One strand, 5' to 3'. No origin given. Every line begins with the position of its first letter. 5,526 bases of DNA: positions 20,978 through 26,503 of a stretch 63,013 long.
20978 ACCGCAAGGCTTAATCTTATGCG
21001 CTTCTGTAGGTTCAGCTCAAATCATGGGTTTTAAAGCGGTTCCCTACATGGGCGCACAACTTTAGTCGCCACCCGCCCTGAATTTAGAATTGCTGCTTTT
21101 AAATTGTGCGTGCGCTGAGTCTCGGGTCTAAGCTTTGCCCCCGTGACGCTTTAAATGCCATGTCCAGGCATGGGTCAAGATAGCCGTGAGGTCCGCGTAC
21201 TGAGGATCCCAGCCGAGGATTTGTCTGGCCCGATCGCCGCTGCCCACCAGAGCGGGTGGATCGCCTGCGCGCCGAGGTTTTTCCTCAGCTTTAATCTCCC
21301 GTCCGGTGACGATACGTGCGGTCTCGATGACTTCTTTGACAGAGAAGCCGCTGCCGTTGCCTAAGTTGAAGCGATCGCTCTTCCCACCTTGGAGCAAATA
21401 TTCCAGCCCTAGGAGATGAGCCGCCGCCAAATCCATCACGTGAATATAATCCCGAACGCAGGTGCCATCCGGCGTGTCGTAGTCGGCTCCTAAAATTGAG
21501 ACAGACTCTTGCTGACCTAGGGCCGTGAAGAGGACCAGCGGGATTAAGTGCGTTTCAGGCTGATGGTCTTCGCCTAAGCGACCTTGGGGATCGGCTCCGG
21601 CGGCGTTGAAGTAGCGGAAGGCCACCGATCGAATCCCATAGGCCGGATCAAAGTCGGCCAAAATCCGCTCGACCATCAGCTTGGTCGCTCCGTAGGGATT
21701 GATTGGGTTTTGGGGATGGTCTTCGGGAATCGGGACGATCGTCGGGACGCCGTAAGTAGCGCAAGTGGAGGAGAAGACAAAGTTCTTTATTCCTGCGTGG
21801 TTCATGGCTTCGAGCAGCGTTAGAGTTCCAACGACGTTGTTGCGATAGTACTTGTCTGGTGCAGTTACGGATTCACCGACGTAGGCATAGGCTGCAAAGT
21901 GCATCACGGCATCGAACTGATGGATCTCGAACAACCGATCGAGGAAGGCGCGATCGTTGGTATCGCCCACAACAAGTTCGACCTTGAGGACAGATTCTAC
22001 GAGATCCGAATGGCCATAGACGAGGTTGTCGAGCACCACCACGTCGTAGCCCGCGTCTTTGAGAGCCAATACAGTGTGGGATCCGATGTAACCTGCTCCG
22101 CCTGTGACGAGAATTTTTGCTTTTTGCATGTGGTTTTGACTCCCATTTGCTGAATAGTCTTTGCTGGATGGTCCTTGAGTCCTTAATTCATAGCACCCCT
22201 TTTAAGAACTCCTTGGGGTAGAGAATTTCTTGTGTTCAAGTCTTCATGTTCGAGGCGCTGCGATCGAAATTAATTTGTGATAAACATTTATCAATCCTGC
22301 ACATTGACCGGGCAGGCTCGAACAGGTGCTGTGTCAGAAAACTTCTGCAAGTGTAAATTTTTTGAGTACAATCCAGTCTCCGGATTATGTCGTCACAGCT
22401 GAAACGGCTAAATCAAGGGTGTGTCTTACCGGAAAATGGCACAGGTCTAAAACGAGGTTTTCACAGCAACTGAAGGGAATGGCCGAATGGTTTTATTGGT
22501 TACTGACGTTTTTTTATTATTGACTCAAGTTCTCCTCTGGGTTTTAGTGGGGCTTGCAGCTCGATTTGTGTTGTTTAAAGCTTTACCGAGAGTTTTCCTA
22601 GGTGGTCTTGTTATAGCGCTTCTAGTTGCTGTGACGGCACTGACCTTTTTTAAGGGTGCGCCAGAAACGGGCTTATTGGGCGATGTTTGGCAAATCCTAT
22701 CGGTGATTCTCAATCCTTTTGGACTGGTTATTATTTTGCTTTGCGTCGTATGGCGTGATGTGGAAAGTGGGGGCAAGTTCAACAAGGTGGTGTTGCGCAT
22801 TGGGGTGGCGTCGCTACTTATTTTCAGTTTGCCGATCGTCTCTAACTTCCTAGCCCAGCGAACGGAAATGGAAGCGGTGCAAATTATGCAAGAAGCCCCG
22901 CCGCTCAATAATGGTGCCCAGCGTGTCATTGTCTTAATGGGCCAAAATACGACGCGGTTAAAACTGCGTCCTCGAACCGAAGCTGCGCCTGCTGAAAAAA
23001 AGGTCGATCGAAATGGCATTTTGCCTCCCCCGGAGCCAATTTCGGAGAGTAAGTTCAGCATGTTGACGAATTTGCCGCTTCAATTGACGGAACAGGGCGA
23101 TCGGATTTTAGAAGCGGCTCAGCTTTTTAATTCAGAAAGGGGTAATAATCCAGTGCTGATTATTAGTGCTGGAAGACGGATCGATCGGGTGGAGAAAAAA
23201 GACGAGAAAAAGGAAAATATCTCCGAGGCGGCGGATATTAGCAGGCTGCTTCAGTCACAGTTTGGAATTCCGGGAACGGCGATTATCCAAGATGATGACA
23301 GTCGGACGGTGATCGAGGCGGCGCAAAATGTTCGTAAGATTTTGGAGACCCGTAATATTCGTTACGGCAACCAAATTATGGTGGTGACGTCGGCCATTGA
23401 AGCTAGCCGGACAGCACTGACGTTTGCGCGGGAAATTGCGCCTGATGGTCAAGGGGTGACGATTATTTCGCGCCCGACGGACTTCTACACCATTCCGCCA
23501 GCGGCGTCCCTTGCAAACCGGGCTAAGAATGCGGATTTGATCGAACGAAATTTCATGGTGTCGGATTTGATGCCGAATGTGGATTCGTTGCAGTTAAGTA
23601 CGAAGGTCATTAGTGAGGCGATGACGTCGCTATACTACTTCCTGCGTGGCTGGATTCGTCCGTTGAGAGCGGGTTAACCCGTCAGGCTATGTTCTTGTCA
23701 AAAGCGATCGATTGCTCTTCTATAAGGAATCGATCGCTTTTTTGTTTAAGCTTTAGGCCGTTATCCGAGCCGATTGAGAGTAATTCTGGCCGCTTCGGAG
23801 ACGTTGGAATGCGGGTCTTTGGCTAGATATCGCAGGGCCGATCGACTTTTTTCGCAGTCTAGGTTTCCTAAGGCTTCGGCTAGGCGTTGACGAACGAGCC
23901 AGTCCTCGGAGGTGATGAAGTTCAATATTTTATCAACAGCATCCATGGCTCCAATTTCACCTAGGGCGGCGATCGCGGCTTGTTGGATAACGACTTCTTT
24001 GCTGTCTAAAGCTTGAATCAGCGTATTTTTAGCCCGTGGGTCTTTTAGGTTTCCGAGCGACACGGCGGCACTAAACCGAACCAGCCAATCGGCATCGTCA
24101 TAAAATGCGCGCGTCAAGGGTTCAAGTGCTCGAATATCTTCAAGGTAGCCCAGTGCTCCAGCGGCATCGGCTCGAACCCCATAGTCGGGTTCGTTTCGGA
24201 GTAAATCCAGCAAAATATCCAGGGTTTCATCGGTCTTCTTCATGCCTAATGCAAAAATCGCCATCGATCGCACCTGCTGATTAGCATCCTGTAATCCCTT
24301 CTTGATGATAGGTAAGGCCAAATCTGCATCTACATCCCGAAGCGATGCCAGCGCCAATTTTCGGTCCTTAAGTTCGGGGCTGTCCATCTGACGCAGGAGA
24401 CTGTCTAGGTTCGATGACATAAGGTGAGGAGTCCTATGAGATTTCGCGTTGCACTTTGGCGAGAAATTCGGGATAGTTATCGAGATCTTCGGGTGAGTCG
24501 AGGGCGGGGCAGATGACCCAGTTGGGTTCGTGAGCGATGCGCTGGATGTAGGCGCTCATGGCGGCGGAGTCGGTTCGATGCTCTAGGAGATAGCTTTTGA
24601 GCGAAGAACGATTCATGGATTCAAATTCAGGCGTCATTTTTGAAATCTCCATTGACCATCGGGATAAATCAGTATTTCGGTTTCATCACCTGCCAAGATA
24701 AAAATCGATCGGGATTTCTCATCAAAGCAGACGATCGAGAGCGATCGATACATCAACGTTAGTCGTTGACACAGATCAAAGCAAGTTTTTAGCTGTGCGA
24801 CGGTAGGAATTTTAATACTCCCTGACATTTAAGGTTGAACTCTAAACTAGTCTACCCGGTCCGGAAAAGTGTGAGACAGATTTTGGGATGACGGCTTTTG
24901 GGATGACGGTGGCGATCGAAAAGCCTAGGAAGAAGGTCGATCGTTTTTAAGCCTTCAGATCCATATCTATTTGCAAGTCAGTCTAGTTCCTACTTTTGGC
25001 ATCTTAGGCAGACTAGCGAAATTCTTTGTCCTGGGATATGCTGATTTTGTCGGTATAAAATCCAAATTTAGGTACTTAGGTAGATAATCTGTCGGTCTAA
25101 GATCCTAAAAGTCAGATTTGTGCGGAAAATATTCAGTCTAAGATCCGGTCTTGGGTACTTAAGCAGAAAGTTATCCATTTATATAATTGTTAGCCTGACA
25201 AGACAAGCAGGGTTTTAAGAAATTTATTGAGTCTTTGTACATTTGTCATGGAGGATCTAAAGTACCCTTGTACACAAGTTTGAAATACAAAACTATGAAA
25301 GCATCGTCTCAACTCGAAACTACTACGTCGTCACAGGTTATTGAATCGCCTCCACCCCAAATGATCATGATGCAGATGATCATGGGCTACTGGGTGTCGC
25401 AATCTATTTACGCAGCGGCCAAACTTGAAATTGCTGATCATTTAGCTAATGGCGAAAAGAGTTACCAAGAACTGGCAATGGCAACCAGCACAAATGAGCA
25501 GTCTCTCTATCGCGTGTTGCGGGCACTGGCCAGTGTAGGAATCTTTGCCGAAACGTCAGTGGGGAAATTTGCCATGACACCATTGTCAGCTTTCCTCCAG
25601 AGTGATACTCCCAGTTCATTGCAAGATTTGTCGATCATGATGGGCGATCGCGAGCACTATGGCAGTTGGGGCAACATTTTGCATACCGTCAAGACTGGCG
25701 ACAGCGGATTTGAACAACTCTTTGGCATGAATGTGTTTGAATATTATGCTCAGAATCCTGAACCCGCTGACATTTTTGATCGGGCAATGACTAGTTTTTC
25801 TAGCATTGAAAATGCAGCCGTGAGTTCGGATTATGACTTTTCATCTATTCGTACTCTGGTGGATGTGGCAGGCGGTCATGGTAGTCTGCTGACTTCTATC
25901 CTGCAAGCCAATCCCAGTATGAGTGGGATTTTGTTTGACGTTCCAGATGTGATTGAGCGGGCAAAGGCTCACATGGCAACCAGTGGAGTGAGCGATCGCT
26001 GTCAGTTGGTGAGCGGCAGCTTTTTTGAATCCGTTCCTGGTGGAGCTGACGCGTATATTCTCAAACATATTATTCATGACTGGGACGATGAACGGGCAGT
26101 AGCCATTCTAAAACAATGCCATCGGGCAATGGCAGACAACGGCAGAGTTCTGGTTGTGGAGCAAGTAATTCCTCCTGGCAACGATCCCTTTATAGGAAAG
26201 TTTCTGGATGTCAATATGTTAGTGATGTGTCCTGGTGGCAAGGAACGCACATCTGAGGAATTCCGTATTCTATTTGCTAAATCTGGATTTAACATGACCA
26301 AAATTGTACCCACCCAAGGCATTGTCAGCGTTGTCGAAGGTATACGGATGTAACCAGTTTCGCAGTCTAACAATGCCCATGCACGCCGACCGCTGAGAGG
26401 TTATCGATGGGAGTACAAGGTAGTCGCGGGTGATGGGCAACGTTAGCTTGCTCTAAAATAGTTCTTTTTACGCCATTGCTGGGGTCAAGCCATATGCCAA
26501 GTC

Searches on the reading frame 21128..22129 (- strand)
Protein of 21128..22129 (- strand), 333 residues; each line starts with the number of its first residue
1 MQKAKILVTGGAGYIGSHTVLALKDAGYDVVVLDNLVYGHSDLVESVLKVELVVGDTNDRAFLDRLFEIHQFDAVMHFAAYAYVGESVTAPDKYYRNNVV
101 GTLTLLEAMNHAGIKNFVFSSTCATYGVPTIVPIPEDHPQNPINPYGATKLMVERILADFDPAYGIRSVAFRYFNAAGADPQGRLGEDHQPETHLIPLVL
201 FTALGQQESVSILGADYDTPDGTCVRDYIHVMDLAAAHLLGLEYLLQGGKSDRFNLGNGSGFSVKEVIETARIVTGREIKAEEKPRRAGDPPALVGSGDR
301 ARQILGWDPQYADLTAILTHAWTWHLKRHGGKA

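Call 14: search_protein_families(library=pfam, proteins=[window:21128-22129:-], max_evalue=0.001)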
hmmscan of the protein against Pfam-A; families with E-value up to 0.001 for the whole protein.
window:21128-22129:- (333 aa): 8 families
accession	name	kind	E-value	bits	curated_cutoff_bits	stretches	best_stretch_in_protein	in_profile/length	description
PF01370.27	Epimerase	-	5.5e-60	203.2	20.9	1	6-257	1-240/240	NAD dependent epimerase/dehydratase family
PF16363.11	GDP_Man_Dehyd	-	6.2e-56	190.7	27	1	7-311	1-323/332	GDP-mannose 4,6 dehydratase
PF02719.21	Polysacc_synt_2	-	3.6e-17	62.9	20.2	1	6-175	1-170/293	Polysaccharide biosynthesis protein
PF01073.25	3Beta_HSD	-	8.3e-15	55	22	1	7-128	1-122/280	3-beta hydroxysteroid dehydrogenase/isomerase family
PF04321.23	RmlD_sub_bind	-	2.1e-14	53.7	27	1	5-161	2-140/287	RmlD substrate binding domain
PF05368.20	NmrA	-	1e-09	38.9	27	1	2-122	1-107/298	NmrA-like family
PF13460.12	NAD_binding_10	-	8.8e-07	29.4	27.2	1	10-158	1-132/184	NAD(P)H-binding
PF07993.18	NAD_binding_4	-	9.4e-05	22.1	20.1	0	69-178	86-209/258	Male sterility protein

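Call 70: search_protein_families(library=ncbifam, proteins=[window:21128-22129:-], max_evalue=0.00001)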
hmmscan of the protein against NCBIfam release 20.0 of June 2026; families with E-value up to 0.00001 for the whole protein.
window:21128-22129:- (333 aa): 22 families
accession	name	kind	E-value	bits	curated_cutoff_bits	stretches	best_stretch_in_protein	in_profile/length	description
TIGR01179.1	galE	equivalog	1.3e-134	448.2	262.3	1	5-329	1-329/332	UDP-glucose 4-epimerase GalE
NF007956.0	PRK10675.1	subfamily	1.8e-83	280.5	394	1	5-329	2-333/338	UDP-glucose 4-epimerase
TIGR01181.1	dTDP_gluc_dehyt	equivalog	1e-35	123.4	365.1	1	5-327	1-313/321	dTDP-glucose 4,6-dehydratase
TIGR04180.1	EDH_00030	hypoth_equivalog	2.7e-33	115.3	475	1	6-311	1-296/297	NAD-dependent 4,6-dehydratase LegB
TIGR02197.1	heptose_epim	equivalog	2.1e-30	106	274.6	1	6-275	1-260/316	ADP-glyceromanno-heptose 6-epimerase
NF007490.0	PRK10084.1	subfamily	1.7e-23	83.2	649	1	5-110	2-112/361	dTDP-glucose 4,6-dehydratase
NF007582.0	PRK10217.1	equivalog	5.2e-22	78.4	698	1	5-286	3-279/355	dTDP-glucose 4,6-dehydratase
TIGR03466.1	HpnA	hypoth_equivalog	2.5e-20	72.6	367.65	1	5-158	2-153/327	hopanoid-associated sugar epimerase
TIGR02622.1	CDP_4_6_dhtase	equivalog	2.9e-19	69.4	278.45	1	2-325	3-330/352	CDP-glucose 4,6-dehydratase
NF008360.0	PRK11150.1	equivalog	2.2e-18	66.6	452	1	6-270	2-249/310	ADP-glyceromanno-heptose 6-epimerase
NF042422.1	oxyalk_red_OleD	equivalog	2e-16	60.3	580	1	5-155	2-148/329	2-alkyl-3-oxoalkanoate reductase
NF043036.1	ErythonDh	equivalog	5.4e-16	58.7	325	1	5-160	2-163/321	D-erythronate dehydrogenase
NF011728.1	PRK15181.1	equivalog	5.6e-16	58.5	760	1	5-268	17-275/348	Vi polysaccharide biosynthesis UDP-N-acetylglucosaminuronic acid C-4 epimerase TviC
TIGR01472.1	gmd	equivalog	1.5e-14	54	415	1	49-284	55-277/342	GDP-mannose 4,6-dehydratase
NF042423.1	oxyalk_red_Shew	equivalog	7.1e-13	48.3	580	1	4-221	9-206/331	2-alkyl-3-oxoalkanoate reductase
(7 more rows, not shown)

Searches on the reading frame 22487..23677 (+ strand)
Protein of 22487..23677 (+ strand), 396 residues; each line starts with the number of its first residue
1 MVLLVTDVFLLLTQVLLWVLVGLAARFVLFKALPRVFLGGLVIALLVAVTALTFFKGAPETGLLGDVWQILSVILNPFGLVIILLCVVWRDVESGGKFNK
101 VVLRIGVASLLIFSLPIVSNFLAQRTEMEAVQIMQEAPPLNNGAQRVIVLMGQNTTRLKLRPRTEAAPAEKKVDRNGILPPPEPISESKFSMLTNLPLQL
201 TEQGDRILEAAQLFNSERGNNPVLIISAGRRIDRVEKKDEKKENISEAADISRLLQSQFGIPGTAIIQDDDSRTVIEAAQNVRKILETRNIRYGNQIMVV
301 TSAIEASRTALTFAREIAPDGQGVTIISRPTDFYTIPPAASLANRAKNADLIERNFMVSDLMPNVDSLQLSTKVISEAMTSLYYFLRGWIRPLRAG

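Call 14: search_protein_families(library=pfam, proteins=[window:22487-23677:+], max_evalue=0.001)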
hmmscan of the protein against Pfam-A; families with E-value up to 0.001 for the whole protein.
window:22487-23677:+ (396 aa): 1 family
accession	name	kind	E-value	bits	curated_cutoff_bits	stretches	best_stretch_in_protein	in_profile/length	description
PF02698.23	DUF218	-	3.1e-17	63.2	27.6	1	203-350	13-110/133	DUF218 domain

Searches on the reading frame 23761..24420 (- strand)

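Call 14: search_protein_families(library=pfam, proteins=[window:23761-24420:-], max_evalue=0.001)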
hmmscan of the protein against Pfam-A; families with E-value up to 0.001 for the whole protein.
window:23761-24420:- (219 aa): 8 families
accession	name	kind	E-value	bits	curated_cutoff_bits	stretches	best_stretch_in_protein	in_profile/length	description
PF13646.12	HEAT_2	-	7.6e-61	202.8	27.7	5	39-123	4-88/88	HEAT repeats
PF03130.22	HEAT_PBS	-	3e-21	73.9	20.9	1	114-139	1-26/27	PBS lyase HEAT-like repeat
PF02985.28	HEAT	-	1.3e-20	71.9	23.5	0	36-59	2-25/31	HEAT repeat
PF13513.12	HEAT_EZ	-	1.4e-08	35.5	27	0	146-187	4-55/55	HEAT-like repeat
PF00514.29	Arm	-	6.3e-08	32.8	20.6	0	67-93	14-39/41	Armadillo/beta-catenin-like repeat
PF01602.26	Adaptin_N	-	9.8e-05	21.5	37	0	24-75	66-120/524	Adaptin N terminal region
PF24714.1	TOR1L1_N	-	0.00019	21.3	43.3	0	129-195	186-246/281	TORTIFOLIA1 N-terminal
PF12717.13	Cnd1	-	0.00022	21.8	26.4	0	100-213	24-137/162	non-SMC mitotic condensation complex subunit 1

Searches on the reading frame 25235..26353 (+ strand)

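Call 44: search_protein_families(library=pfam, proteins=[window:25235-26353:+], max_evalue=0.00001)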
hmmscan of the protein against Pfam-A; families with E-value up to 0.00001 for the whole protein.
window:25235-26353:+ (372 aa): 2 families
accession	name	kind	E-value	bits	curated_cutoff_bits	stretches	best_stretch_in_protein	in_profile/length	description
PF00891.24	Methyltransf_2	-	2.2e-52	177.9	22.3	1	145-353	1-210/210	O-methyltransferase domain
PF08100.18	Dimerisation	-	1.6e-14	53.9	25.6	1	40-121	4-90/93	O-methyltransferase dimerisation domain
